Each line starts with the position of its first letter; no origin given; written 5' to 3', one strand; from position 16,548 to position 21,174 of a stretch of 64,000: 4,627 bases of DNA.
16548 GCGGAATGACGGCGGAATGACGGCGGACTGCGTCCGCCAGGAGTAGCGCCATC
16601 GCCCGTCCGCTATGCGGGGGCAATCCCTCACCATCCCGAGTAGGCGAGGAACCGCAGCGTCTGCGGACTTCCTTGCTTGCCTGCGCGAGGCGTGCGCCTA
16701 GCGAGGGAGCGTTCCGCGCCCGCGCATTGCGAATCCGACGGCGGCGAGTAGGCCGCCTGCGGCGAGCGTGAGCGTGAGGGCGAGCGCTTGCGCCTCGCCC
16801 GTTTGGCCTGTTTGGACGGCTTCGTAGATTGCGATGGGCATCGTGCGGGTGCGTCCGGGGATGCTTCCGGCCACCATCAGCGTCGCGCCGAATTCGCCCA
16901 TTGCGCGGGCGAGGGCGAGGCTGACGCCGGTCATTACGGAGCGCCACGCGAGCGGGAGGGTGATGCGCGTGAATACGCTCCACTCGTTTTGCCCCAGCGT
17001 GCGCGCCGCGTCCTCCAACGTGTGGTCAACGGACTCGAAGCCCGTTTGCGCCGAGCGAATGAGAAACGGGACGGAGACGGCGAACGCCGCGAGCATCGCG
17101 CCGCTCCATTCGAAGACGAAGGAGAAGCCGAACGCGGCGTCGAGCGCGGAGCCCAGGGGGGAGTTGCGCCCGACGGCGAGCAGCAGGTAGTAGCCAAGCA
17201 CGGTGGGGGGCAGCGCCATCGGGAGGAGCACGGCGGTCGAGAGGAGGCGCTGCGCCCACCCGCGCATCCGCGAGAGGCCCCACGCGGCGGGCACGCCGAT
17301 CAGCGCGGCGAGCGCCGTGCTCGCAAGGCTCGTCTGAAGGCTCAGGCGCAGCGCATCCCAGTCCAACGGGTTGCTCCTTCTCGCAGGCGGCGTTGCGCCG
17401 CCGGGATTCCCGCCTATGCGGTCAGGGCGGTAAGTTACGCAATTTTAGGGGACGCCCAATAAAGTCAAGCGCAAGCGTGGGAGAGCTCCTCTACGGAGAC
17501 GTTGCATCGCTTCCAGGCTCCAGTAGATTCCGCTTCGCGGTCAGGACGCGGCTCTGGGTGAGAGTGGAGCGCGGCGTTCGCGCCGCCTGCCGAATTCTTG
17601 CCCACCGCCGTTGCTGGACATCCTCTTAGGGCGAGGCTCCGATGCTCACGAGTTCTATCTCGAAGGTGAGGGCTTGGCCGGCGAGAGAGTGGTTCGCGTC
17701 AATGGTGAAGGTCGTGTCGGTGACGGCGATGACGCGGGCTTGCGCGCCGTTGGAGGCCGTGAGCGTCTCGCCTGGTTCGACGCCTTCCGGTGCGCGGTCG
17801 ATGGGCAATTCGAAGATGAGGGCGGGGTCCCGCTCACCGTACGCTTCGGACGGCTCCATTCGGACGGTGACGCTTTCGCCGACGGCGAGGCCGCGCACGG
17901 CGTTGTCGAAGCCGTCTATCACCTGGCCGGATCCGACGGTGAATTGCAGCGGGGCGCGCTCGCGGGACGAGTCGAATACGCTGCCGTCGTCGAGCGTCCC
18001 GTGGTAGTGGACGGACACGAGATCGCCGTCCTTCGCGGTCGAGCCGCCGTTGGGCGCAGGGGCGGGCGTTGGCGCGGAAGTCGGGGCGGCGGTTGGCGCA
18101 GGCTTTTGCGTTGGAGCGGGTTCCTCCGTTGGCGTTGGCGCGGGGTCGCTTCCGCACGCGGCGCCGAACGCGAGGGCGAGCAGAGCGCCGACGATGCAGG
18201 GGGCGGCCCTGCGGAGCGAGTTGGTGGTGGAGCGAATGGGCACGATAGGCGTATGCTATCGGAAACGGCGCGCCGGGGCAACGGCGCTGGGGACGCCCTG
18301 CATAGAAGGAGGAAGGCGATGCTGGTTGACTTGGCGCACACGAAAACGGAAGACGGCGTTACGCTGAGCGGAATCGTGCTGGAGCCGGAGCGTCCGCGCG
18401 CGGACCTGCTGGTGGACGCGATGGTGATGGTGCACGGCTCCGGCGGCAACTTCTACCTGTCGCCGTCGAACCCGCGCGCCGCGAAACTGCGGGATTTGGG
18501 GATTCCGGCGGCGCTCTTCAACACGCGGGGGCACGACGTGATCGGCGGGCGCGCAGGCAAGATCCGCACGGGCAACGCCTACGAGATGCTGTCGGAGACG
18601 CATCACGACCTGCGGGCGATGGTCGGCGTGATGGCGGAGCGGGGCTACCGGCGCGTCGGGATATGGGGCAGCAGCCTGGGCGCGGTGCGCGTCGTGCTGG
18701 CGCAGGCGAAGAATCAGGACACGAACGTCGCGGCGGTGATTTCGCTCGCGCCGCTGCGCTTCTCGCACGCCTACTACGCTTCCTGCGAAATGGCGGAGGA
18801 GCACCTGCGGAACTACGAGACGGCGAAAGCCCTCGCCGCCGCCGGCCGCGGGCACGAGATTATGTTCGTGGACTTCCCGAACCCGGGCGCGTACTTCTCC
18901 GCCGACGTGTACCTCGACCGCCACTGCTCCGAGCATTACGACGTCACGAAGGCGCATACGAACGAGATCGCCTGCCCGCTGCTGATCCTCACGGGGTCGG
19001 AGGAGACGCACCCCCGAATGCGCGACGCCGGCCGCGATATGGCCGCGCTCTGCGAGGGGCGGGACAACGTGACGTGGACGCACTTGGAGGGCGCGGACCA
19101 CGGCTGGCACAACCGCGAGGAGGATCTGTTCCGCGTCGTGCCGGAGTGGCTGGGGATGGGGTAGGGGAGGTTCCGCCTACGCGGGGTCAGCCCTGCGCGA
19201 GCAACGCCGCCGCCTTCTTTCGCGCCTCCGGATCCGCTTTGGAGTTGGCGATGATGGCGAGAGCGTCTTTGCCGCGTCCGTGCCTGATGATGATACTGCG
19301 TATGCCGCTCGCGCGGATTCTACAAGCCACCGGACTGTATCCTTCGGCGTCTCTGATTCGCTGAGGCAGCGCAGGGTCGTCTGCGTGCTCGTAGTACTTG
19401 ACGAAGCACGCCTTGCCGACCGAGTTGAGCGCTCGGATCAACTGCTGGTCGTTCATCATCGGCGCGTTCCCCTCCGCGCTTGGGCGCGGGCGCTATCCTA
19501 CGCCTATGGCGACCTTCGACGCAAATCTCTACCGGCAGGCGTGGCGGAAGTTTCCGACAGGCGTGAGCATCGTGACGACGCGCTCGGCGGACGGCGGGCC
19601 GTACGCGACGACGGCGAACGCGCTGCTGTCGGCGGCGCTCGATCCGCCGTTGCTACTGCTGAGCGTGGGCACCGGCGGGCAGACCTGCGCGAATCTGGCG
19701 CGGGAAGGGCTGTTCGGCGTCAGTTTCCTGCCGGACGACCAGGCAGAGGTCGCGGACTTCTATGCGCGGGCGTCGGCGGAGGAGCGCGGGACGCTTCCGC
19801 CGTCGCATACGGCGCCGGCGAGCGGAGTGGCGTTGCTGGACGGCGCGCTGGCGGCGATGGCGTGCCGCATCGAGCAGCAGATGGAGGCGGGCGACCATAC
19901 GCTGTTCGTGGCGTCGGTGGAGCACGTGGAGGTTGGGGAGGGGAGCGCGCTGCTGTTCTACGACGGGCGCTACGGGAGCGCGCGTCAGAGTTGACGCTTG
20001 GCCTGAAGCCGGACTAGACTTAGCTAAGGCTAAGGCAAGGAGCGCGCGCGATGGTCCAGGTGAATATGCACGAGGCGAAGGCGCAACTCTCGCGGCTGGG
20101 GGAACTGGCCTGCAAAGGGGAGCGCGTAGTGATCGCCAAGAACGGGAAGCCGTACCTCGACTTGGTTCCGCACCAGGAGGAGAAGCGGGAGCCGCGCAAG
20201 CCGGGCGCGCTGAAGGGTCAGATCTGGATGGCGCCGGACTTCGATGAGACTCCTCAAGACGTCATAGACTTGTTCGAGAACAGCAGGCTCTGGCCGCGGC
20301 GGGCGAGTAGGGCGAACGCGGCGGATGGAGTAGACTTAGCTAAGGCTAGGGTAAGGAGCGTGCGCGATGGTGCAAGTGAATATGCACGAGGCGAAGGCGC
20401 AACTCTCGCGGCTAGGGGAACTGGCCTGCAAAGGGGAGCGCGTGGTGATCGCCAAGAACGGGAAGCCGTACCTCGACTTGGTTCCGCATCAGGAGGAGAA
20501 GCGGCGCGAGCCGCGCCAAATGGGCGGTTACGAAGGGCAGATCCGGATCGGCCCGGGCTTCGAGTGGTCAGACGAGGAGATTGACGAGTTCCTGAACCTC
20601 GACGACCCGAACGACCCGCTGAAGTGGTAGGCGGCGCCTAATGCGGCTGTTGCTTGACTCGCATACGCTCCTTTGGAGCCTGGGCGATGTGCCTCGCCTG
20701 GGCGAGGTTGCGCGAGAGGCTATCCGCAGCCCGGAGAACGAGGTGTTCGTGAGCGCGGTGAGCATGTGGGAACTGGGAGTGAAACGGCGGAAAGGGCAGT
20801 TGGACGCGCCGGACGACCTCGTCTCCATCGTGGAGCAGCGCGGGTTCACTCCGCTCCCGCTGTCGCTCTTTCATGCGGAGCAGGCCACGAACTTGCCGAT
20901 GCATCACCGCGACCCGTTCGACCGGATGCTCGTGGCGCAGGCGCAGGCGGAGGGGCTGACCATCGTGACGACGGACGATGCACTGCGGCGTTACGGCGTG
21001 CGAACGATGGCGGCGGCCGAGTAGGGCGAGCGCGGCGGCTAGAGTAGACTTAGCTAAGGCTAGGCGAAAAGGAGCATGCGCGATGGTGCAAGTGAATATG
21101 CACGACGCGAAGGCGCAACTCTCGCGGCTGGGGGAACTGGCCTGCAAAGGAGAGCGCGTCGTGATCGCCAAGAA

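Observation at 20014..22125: Tandem array of four Phd-like antitoxin cassettes with identical regulatory/DNA-binding heads and three different toxin-binding tails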

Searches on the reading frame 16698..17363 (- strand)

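Call 60: search_protein_families(library=pfam, proteins=[window:16698-17363:-], max_evalue=0.001)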
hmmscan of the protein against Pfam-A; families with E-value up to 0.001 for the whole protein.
window:16698-17363:- (221 aa): 1 family
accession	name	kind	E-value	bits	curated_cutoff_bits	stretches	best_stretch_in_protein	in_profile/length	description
PF00528.27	BPD_transp_1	-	3.9e-17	63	26.4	1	21-207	3-171/184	Binding-protein-dependent transport system inner membrane component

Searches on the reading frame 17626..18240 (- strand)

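Call 60: search_protein_families(library=pfam, proteins=[window:17626-18240:-], max_evalue=0.001)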
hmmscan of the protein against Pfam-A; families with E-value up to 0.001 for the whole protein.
window:17626-18240:- (204 aa): 1 family
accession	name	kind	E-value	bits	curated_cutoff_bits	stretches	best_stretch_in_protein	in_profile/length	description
PF00254.34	FKBP_C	-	8.8e-24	84.1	21.1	1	67-164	3-74/94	FKBP-type peptidyl-prolyl cis-trans isomerase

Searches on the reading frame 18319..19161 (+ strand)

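Call 60: search_protein_families(library=pfam, proteins=[window:18319-19161:+], max_evalue=0.001)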
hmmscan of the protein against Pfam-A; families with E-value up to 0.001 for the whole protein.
window:18319-19161:+ (281 aa): 2 families
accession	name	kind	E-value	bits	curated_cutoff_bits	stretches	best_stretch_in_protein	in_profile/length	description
PF12146.15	Hydrolase_4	-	1.9e-05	24.6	27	1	35-153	7-117/239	Serine aminopeptidase, S33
PF00326.27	Peptidase_S9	-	0.00065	19.7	22.6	0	87-145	37-98/213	Prolyl oligopeptidase family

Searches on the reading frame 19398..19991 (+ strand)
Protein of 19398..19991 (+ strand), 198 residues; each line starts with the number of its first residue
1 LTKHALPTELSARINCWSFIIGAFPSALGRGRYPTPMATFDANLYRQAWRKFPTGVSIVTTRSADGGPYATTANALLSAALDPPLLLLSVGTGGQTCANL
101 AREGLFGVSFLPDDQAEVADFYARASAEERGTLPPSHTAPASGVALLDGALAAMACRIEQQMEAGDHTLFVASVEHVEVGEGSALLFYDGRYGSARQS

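Call 60: search_protein_families(library=pfam, proteins=[window:19398-19991:+], max_evalue=0.001)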
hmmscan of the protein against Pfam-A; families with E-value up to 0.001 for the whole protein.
window:19398-19991:+ (198 aa): 1 family
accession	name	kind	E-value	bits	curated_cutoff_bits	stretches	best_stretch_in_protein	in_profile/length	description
PF01613.24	Flavin_Reduct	-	8.1e-36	123.9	27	1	50-194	2-151/153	Flavin reductase like domain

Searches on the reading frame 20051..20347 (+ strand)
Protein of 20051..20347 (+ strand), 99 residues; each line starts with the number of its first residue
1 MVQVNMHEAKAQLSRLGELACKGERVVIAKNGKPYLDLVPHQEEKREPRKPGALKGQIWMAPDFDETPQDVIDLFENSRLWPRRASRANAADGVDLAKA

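Call 15: find_related_loci(query=A2, collection=genome_contigs, flank=6000)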
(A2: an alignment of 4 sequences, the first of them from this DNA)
Query A2 (99 aa) in genome_contigs; peptide patterns used: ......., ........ (x = any residue, [..] = any of these).
73 stretches matched a pattern; 10 encode a relative of the query (tblastn E <= 1e-3); 10 distinct loci.
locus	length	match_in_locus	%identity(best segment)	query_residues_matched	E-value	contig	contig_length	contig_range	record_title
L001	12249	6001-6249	80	1-82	5e-40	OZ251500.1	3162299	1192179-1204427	MAG: Dehalococcoidia bacterium isolate 04e6ab6d-c5ba-4423-8fa6-d9e5227a47fe genome assembly, chromosome: 1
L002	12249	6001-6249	72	1-82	1e-34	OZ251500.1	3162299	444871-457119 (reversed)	MAG: Dehalococcoidia bacterium isolate 04e6ab6d-c5ba-4423-8fa6-d9e5227a47fe genome assembly, chromosome: 1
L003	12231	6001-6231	73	1-77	2e-33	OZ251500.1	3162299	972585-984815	MAG: Dehalococcoidia bacterium isolate 04e6ab6d-c5ba-4423-8fa6-d9e5227a47fe genome assembly, chromosome: 1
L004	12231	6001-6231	74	1-77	2e-33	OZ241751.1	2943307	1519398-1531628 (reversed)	MAG: Dehalococcoidia bacterium isolate 2d2bd2f0-bb19-455d-b0e6-924b4cd30b0b genome assembly, chromosome: 1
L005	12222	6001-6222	49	1-75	1e-15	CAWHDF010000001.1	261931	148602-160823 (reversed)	MAG: uncultured Actinomycetota bacterium isolate MFD04780.bin.2.156 genome assembly, contig: contig_10231, whole genome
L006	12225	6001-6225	47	1-76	2e-14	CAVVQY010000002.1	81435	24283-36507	MAG: uncultured Actinomycetes bacterium isolate MFD02809.bin.2.111 genome assembly, contig: contig_105005, whole genome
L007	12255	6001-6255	41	1-86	7e-13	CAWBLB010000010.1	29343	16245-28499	MAG: uncultured Actinomycetes bacterium isolate MFD02416.bin.1.146 genome assembly, contig: contig_54375, whole genome s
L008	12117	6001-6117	69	1-39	4e-12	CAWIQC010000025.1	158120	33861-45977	MAG: uncultured Thermoleophilia bacterium isolate MFD05454.bin.2.105 genome assembly, contig: contig_70466, whole genome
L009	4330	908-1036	56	1-43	9e-11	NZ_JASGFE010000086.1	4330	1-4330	MAG: Microbacterium sp. isolate 1H019 JMF-2111-06-0001.hyb.bin.19_85, whole genome shotgun sequence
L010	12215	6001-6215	67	1-75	3e-10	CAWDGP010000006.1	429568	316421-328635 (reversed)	MAG: uncultured Actinomycetota bacterium isolate MFD05841.bin.1.227 genome assembly, contig: contig_19015, whole genome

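Call 22: find_related_loci(query=A2, collection=metagenome_contigs, flank=5000)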
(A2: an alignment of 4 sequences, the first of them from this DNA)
Query A2 (99 aa) in metagenome_contigs; peptide patterns used: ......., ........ (x = any residue, [..] = any of these).
111 stretches matched a pattern; 20 encode a relative of the query (tblastn E <= 1e-3); 20 distinct loci.
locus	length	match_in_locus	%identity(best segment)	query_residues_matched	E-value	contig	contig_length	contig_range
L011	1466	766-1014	50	1-84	5e-22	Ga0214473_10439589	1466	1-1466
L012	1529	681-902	49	1-75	5e-19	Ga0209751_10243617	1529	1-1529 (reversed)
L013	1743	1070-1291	51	1-75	5e-19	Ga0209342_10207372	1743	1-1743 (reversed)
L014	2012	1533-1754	51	1-75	5e-19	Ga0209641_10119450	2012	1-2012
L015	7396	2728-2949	49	1-75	1e-17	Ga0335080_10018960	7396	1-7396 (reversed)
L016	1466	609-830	49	1-75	2e-17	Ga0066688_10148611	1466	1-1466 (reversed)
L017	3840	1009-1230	49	1-75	2e-17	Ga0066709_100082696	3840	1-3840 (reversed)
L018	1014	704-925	51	1-75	6e-17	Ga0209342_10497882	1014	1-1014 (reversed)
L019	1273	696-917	51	1-75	9e-17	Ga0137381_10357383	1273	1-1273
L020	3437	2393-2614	49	1-75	1e-16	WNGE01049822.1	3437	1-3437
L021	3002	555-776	49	1-75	3e-16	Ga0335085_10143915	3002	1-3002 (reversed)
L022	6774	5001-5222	48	1-75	8e-15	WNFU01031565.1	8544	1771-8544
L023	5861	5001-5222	48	1-75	8e-15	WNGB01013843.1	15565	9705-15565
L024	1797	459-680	48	1-75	8e-15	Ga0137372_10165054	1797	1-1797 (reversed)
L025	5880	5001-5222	48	1-75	8e-15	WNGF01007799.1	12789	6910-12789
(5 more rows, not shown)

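Call 78: find_related_loci(query=A2, collection=viral_contigs, flank=3000)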
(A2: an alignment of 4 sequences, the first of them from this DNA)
Query A2 (99 aa) in viral_contigs; peptide patterns used: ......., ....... (x = any residue, [..] = any of these).
34 stretches matched a pattern, but none encodes a relative of the query by tblastn (E <= 1e-3).

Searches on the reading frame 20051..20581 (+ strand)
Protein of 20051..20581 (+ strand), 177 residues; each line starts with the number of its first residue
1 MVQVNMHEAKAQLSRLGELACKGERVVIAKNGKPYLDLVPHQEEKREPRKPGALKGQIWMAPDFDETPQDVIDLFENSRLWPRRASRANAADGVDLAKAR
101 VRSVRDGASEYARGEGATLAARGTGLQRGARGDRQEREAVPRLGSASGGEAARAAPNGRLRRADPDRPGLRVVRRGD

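Call 6: search_protein_families(library=pfam, proteins=[window:20051-20581:+], max_evalue=0.01)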
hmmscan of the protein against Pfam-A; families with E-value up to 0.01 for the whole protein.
window:20051-20581:+ (177 aa): 2 families
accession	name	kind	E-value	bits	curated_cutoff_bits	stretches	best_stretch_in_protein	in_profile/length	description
PF02604.26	PhdYeFM_antitox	-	2.2e-05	24.6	29.8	1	1-35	1-36/74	Antitoxin Phd_YefM, type II toxin-antitoxin system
PF10047.15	DUF2281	-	0.00029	21.8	26.5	1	42-70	32-60/64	Protein of unknown function (DUF2281)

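Call 7: search_protein_families(library=ncbifam, proteins=[window:20051-20581:+], max_evalue=0.01)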
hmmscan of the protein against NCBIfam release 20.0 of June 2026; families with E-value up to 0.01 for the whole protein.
window:20051-20581:+ (177 aa): 1 family
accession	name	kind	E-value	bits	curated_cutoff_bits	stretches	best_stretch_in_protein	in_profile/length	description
NF050009.1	TA_VapB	equivalog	1.9e-05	25.1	60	1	43-66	33-56/65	type II toxin-antitoxin system VapB family antitoxin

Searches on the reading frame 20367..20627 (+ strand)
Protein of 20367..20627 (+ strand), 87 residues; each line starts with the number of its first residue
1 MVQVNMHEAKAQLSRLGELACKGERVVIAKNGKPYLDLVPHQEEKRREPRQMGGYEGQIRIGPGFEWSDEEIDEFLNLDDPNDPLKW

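Call 6: search_protein_families(library=pfam, proteins=[window:20367-20627:+], max_evalue=0.01)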
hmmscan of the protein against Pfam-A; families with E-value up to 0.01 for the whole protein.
window:20367-20627:+ (87 aa): 1 family
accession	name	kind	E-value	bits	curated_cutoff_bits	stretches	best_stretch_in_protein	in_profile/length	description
PF02604.26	PhdYeFM_antitox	-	5e-06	26.6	29.8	1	1-42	1-43/74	Antitoxin Phd_YefM, type II toxin-antitoxin system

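Call 7: search_protein_families(library=ncbifam, proteins=[window:20367-20627:+], max_evalue=0.01)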
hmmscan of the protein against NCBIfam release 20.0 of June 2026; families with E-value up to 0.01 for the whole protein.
window:20367-20627:+ (87 aa): 0 families

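Call 76: search_protein_families(library=padloc, proteins=[window:20367-20627:+], max_evalue=0.001)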
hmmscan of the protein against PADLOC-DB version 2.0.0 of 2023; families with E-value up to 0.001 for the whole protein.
window:20367-20627:+ (87 aa): 0 families

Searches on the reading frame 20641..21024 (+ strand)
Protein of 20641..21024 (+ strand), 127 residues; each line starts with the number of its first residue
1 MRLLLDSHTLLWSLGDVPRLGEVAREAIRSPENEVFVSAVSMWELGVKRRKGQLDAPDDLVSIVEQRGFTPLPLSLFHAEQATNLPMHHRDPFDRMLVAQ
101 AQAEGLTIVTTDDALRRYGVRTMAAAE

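Call 6: search_protein_families(library=pfam, proteins=[window:20641-21021:+], max_evalue=0.01)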
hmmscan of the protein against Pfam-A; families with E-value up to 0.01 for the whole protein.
window:20641-21021:+ (127 aa): 1 family
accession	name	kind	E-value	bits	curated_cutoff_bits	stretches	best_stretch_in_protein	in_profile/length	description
PF01850.27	PIN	-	1.3e-14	55.2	23.6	1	4-119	2-118/120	PIN domain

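Call 7: search_protein_families(library=ncbifam, proteins=[window:20641-21021:+], max_evalue=0.01)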
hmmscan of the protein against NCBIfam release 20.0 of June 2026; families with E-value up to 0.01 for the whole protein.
window:20641-21021:+ (127 aa): 0 families

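Call 9: find_encoding_contigs(protein=window:20641-21024:+, flank=10000, max_places=10)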
Protein window:20641-21024:+ (127 aa): no gene with exactly this product is on record in the collection.

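Call 76: search_protein_families(library=padloc, proteins=[window:20641-21021:+], max_evalue=0.001)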
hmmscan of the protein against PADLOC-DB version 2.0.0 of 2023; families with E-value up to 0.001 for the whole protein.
window:20641-21021:+ (127 aa): 0 families
